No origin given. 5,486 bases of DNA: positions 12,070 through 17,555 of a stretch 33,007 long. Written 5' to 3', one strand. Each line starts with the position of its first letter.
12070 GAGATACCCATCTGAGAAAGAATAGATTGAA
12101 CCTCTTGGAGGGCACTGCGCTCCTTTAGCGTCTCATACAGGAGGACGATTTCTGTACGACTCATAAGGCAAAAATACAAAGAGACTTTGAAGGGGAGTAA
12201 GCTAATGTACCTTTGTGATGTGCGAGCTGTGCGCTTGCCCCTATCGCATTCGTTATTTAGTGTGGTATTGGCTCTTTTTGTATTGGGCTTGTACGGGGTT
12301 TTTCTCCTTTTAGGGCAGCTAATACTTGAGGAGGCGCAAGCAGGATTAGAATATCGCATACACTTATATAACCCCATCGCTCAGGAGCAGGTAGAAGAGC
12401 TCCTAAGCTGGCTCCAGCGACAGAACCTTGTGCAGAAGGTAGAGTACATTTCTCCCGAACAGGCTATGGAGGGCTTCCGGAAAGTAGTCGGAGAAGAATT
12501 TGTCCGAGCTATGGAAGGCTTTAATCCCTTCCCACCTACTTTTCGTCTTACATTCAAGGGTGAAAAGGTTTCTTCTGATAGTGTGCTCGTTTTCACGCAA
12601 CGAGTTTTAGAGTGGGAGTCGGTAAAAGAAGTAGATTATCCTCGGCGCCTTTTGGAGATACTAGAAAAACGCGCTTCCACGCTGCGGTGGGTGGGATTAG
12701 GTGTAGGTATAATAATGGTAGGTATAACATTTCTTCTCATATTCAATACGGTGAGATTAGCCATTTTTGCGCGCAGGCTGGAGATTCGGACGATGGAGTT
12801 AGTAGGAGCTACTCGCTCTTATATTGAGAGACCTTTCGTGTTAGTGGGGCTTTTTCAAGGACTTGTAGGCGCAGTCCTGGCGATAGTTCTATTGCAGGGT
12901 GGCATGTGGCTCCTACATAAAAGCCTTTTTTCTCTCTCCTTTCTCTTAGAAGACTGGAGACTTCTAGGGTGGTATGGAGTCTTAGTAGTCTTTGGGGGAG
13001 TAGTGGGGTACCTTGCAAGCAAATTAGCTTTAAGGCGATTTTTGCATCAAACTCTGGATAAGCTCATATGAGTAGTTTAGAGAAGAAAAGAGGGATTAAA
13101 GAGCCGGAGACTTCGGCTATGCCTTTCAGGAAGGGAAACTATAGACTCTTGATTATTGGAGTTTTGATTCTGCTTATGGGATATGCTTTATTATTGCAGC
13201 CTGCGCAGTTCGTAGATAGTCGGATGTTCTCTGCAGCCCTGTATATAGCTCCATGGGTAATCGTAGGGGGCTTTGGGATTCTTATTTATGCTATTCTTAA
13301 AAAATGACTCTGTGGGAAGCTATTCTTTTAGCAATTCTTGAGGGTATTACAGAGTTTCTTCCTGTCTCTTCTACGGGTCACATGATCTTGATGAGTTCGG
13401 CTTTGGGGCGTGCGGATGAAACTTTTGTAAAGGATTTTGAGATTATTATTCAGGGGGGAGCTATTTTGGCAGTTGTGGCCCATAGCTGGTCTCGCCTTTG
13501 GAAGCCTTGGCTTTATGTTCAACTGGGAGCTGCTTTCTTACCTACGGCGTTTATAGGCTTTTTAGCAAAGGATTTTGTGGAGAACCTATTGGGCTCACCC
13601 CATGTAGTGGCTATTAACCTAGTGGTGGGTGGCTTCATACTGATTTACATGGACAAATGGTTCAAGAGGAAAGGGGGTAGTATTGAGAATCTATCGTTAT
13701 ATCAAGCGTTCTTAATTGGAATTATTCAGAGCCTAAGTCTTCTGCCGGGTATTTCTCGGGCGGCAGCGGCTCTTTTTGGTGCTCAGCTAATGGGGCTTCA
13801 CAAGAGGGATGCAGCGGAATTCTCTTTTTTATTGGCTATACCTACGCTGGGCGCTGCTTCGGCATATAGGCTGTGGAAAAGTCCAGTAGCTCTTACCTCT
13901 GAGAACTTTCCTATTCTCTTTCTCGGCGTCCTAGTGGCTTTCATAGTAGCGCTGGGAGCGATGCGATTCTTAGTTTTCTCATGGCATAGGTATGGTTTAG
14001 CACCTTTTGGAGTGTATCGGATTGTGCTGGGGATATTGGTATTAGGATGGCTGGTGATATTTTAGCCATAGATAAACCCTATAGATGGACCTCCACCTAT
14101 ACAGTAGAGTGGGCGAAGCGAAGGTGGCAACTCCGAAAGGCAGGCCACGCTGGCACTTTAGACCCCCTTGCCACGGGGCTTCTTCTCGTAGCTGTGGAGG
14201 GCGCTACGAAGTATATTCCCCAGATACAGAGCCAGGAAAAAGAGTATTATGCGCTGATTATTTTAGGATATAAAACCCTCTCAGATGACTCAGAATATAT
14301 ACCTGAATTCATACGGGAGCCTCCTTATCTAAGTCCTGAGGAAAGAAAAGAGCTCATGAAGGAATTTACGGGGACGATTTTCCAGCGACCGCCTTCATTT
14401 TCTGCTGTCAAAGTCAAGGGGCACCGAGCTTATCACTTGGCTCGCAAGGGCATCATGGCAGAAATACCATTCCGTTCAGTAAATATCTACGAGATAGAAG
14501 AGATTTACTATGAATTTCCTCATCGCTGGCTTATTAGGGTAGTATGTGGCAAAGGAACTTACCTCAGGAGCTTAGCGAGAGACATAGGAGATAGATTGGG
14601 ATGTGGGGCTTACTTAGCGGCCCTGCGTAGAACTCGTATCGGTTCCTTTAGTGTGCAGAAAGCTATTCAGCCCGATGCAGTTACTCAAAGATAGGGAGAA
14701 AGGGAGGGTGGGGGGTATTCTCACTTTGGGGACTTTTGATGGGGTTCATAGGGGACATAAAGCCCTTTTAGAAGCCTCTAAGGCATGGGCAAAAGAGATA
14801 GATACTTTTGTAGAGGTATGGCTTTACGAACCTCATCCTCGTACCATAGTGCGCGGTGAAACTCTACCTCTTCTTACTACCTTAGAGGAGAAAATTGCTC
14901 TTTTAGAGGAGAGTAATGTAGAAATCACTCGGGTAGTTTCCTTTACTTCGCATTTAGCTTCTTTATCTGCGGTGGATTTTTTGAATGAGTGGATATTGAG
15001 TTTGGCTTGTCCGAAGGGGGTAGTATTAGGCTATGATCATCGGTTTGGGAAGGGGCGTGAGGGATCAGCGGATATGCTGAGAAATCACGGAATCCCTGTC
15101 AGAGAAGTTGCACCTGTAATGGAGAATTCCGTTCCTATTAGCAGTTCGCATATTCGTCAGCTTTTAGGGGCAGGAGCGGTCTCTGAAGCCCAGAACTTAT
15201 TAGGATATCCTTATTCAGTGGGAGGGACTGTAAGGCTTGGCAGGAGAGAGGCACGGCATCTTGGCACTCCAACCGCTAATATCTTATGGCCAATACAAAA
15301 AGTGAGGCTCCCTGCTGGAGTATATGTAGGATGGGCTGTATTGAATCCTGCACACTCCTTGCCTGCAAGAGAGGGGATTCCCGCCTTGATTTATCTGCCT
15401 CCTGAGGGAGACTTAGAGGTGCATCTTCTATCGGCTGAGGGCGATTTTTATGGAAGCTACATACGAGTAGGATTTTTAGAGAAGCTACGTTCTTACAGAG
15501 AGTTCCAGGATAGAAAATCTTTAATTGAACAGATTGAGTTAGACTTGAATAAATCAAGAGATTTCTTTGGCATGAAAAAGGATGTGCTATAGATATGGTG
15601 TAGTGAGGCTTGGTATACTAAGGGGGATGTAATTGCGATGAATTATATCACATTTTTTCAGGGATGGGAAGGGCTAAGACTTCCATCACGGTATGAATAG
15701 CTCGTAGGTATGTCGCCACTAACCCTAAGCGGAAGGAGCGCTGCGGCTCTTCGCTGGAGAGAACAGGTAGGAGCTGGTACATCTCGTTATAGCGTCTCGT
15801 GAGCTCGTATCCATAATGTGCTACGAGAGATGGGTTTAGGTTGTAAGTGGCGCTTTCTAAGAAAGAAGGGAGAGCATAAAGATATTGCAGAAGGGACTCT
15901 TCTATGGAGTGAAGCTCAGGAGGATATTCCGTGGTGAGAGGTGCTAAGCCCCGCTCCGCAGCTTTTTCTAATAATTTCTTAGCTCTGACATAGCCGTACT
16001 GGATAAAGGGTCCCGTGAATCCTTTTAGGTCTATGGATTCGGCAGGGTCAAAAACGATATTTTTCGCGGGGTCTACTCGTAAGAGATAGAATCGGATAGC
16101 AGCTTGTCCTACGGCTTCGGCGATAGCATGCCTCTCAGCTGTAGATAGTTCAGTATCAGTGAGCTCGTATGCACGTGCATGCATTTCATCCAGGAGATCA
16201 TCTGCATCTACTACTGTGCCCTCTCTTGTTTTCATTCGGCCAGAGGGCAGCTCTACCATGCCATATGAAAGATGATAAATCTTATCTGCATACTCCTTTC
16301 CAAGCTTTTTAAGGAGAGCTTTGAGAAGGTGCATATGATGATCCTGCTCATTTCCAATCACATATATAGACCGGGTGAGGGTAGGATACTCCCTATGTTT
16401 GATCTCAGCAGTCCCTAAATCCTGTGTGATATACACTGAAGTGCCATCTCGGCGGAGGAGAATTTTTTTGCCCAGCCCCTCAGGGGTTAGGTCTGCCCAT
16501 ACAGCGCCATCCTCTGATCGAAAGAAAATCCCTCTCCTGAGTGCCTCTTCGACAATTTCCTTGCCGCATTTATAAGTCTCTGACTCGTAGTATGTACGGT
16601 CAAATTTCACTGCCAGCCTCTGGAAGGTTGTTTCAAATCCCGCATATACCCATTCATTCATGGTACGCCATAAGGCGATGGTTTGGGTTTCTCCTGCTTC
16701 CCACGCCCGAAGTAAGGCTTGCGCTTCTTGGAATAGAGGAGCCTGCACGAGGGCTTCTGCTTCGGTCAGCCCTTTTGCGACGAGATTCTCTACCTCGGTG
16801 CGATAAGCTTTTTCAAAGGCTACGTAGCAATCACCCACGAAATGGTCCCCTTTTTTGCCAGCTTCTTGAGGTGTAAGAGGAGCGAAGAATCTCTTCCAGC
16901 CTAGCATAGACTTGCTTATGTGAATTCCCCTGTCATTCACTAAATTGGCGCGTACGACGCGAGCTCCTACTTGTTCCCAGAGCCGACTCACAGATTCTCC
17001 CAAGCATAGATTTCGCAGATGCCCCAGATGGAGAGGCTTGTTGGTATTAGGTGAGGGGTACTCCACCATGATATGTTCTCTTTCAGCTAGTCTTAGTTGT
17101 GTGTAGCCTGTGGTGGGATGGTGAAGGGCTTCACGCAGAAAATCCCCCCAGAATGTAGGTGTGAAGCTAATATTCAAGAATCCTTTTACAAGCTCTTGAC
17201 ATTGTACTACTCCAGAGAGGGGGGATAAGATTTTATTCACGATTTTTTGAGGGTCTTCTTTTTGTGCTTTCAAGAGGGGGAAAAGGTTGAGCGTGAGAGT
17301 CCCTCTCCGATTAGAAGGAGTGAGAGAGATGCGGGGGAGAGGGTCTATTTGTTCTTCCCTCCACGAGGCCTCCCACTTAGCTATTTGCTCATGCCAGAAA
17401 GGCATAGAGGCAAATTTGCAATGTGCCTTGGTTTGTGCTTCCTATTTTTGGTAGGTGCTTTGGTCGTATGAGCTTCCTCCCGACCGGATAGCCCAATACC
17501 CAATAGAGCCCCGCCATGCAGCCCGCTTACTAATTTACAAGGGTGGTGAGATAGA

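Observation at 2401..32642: TAnnTTTG -7 boxes sit 4-8 nt from start codons at almost every transcription-unit head, suggesting leaderless mRNAs as the default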

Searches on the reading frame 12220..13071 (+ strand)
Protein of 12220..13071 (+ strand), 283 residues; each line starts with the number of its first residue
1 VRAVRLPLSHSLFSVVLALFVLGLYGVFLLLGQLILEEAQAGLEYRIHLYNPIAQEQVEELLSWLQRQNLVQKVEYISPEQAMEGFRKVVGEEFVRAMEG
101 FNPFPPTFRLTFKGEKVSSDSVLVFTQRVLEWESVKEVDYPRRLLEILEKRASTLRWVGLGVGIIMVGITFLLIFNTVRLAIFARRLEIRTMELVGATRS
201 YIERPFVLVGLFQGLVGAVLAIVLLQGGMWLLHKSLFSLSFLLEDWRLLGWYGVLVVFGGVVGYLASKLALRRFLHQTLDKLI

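Call 31: search_protein_families(library=ncbifam, proteins=[window:12220-13071:+], max_evalue=0.00001)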
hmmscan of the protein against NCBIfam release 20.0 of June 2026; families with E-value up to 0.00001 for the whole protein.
window:12220-13071:+ (283 aa): 3 families
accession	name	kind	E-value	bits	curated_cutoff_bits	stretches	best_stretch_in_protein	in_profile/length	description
TIGR00439.2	FtsX_Gneg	equivalog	4.8e-47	160.6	255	1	12-275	23-291/292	permease-like cell division protein FtsX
NF038347.1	FtsX_Gpos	exception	3.3e-45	154.7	225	1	11-276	25-296/296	permease-like cell division protein FtsX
NF038346.1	FtsX_actino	exception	4.1e-33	115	250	1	54-276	77-307/308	permease-like cell division protein FtsX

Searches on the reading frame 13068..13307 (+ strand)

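Call 29: search_protein_families(library=pfam, proteins=[window:13068-13307:+], max_evalue=0.001)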
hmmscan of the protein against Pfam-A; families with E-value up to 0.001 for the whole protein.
window:13068-13307:+ (79 aa): 1 family
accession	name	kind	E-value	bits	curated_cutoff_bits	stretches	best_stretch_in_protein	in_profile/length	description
PF11297.13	DUF3098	-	1.8e-10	40.6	25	1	20-79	2-66/67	Protein of unknown function (DUF3098)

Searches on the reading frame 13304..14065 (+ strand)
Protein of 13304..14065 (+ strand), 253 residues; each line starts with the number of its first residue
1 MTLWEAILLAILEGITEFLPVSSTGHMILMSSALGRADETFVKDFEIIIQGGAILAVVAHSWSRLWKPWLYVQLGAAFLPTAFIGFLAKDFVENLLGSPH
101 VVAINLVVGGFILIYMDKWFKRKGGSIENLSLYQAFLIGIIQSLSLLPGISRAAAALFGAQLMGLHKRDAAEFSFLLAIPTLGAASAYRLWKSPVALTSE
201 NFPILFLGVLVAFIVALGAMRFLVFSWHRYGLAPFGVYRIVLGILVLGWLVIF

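Call 29: search_protein_families(library=pfam, proteins=[window:13304-14065:+], max_evalue=0.001)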
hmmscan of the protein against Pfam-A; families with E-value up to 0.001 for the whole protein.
window:13304-14065:+ (253 aa): 1 family
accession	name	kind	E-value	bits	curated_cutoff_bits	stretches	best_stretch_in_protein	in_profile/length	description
PF02673.24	BacA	-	2.6e-65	221.1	33.4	1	6-245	1-257/257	Bacitracin resistance protein BacA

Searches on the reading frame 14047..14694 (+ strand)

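Call 29: search_protein_families(library=pfam, proteins=[window:14047-14694:+], max_evalue=0.001)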
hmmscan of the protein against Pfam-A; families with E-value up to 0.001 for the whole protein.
window:14047-14694:+ (215 aa): 2 families
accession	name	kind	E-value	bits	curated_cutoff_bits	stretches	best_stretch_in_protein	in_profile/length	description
PF01509.24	TruB_N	-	2.5e-43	148.5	27.3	1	24-172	1-148/149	TruB family pseudouridylate synthase (N terminal domain)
PF16198.10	TruB_C_2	-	5.6e-10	39.6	29.3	1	174-208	1-35/66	tRNA pseudouridylate synthase B C-terminal domain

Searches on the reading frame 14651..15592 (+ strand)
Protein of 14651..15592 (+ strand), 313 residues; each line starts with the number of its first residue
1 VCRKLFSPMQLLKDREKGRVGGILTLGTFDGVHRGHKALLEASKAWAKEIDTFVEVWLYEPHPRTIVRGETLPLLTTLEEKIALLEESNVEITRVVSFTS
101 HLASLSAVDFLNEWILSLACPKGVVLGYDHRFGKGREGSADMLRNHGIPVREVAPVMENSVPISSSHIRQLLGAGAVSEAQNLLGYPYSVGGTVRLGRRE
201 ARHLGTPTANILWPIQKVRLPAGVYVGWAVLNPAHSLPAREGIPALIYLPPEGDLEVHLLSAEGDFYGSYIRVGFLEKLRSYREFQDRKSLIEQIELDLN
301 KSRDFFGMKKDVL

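Call 29: search_protein_families(library=pfam, proteins=[window:14651-15592:+], max_evalue=0.001)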
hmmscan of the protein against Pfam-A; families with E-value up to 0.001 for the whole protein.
window:14651-15592:+ (313 aa): 3 families
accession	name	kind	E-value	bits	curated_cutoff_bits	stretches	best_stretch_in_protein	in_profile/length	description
PF06574.18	FAD_syn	-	5e-36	124.3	27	1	22-166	8-157/158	FAD synthetase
PF01687.23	Flavokinase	-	7.4e-23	81.5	19.6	1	184-306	1-124/124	Riboflavin kinase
PF01467.32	CTP_transf_like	-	0.00029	21.5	21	0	25-170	2-132/133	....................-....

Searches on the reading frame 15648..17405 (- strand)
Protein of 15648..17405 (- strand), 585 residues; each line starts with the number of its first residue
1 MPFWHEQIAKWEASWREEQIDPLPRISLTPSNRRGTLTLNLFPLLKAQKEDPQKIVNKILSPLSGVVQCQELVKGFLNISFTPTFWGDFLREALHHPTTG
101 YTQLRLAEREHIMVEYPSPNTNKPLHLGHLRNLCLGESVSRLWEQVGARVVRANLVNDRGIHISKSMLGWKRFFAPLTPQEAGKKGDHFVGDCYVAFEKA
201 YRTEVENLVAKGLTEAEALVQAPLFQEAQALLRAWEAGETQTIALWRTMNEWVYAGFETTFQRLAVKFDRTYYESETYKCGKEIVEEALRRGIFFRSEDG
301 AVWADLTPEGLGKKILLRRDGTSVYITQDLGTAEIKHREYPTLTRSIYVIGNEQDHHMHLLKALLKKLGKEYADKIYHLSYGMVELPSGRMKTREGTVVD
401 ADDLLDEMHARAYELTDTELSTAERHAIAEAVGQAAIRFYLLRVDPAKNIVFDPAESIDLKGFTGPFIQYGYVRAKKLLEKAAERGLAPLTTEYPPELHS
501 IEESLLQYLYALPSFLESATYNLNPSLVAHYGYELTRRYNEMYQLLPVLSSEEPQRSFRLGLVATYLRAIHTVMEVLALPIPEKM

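Call 5: find_related_loci(query=window:15648-17405:-, collection=genome_contigs, flank=10000)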
Query window:15648-17405:- (585 aa) in genome_contigs; peptide patterns used: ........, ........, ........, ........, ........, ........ (x = any residue, [..] = any of these).
92 stretches matched a pattern; 60 encode a relative of the query (tblastn E <= 1e-3); 60 distinct loci.
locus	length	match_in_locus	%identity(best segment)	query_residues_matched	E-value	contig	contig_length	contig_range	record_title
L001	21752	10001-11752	70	1-585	0e+0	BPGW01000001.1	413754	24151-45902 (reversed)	MAG: Bacteroidia bacterium KatS3mg026 DNA, contig_8831, whole genome shotgun sequence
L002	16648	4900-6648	69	1-585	0e+0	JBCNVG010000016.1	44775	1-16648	MAG: Bacteroidia bacterium isolate DT_Bin_51 contig16, whole genome shotgun sequence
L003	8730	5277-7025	70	1-585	0e+0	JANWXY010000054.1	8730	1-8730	MAG: Bacteroidia bacterium isolate SKYG57 k141_335742, whole genome shotgun sequence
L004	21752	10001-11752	67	1-585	0e+0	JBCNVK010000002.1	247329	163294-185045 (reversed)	MAG: Bacteroidia bacterium isolate DT_Bin_56 contig2, whole genome shotgun sequence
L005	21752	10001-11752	67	1-585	0e+0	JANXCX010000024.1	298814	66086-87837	MAG: Bacteroidia bacterium isolate SKYB87 k141_71696, whole genome shotgun sequence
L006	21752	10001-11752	68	1-585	0e+0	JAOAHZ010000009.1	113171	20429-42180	MAG: Bacteroidia bacterium isolate SKW77 NODE_7_length_113171_cov_14.566582, whole genome shotgun sequence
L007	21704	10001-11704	47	25-585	1e-172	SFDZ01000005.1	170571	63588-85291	MAG: Bacteroidales bacterium isolate W0P28.013 Contig78, whole genome shotgun sequence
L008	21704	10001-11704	47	25-585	2e-172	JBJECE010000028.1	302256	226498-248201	MAG: Paludibacteraceae bacterium isolate LOHA06_bin.021 NODE_3_length_302256_cov_39.556087, whole genome shotgun sequenc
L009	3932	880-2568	46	25-585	5e-177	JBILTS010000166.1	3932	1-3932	MAG: Bacteroidia bacterium isolate ME2018-07-17_3300044591_group8_bin87 Rohwer_bin1023_scaffold_31376_c1, whole genome s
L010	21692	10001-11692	47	25-585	5e-170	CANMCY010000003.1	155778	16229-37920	MAG: Flavobacteriales bacterium isolate ZE-Oct18-133 genome assembly, contig: ZE-Oct18-C31, whole genome shotgun sequenc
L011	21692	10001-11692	47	25-585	8e-170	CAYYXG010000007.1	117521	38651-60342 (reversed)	MAG TPA_asm: uncultured Flavobacteriaceae bacterium isolate SRP319275_co3_42 genome assembly, contig: NODE_254_length_11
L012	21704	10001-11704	45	25-585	4e-169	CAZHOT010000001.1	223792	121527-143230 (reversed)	MAG TPA_asm: uncultured Marinilabiliaceae bacterium isolate SRP313737_co1_359 genome assembly, contig: NODE_35_length_22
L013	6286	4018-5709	47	25-585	1e-170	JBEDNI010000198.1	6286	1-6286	MAG: Bacteroidota bacterium isolate NASQAN2015_111_F_bin.21 scaffold_4789, whole genome shotgun sequence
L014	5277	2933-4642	47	27-585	2e-172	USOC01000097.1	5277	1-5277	uncultured Prevotellaceae bacterium isolate UMGS1912 genome assembly, contig: NODE_5242_length_5277_cov_2.298077, whole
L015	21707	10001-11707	47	21-585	3e-168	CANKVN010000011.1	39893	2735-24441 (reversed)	MAG: Flavobacteriales bacterium isolate ZE-13oct10-141 genome assembly, contig: ZE-13oct10-C338, whole genome shotgun se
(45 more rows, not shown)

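Call 31: search_protein_families(library=ncbifam, proteins=[window:15648-17405:-], max_evalue=0.00001)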
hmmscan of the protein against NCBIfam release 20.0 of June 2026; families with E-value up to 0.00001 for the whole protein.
window:15648-17405:- (585 aa): 4 families
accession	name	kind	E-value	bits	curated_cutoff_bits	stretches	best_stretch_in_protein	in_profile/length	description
TIGR00456.1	argS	equivalog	8.5e-111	371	261.65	1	22-585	24-569/569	arginine--tRNA ligase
NF002446.0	PRK01611.3-3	equivalog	2.6e-85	287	399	2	218-585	253-636/636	arginine--tRNA ligase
NF002447.0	PRK01611.3-4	equivalog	3.9e-72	243.6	460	2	320-585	338-613/613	arginine--tRNA ligase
NF045898.1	ArgS_rel_codon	equivalog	9.4e-06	25.3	340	0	393-530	130-270/327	ArgS-related anticodon-binding protein NrtL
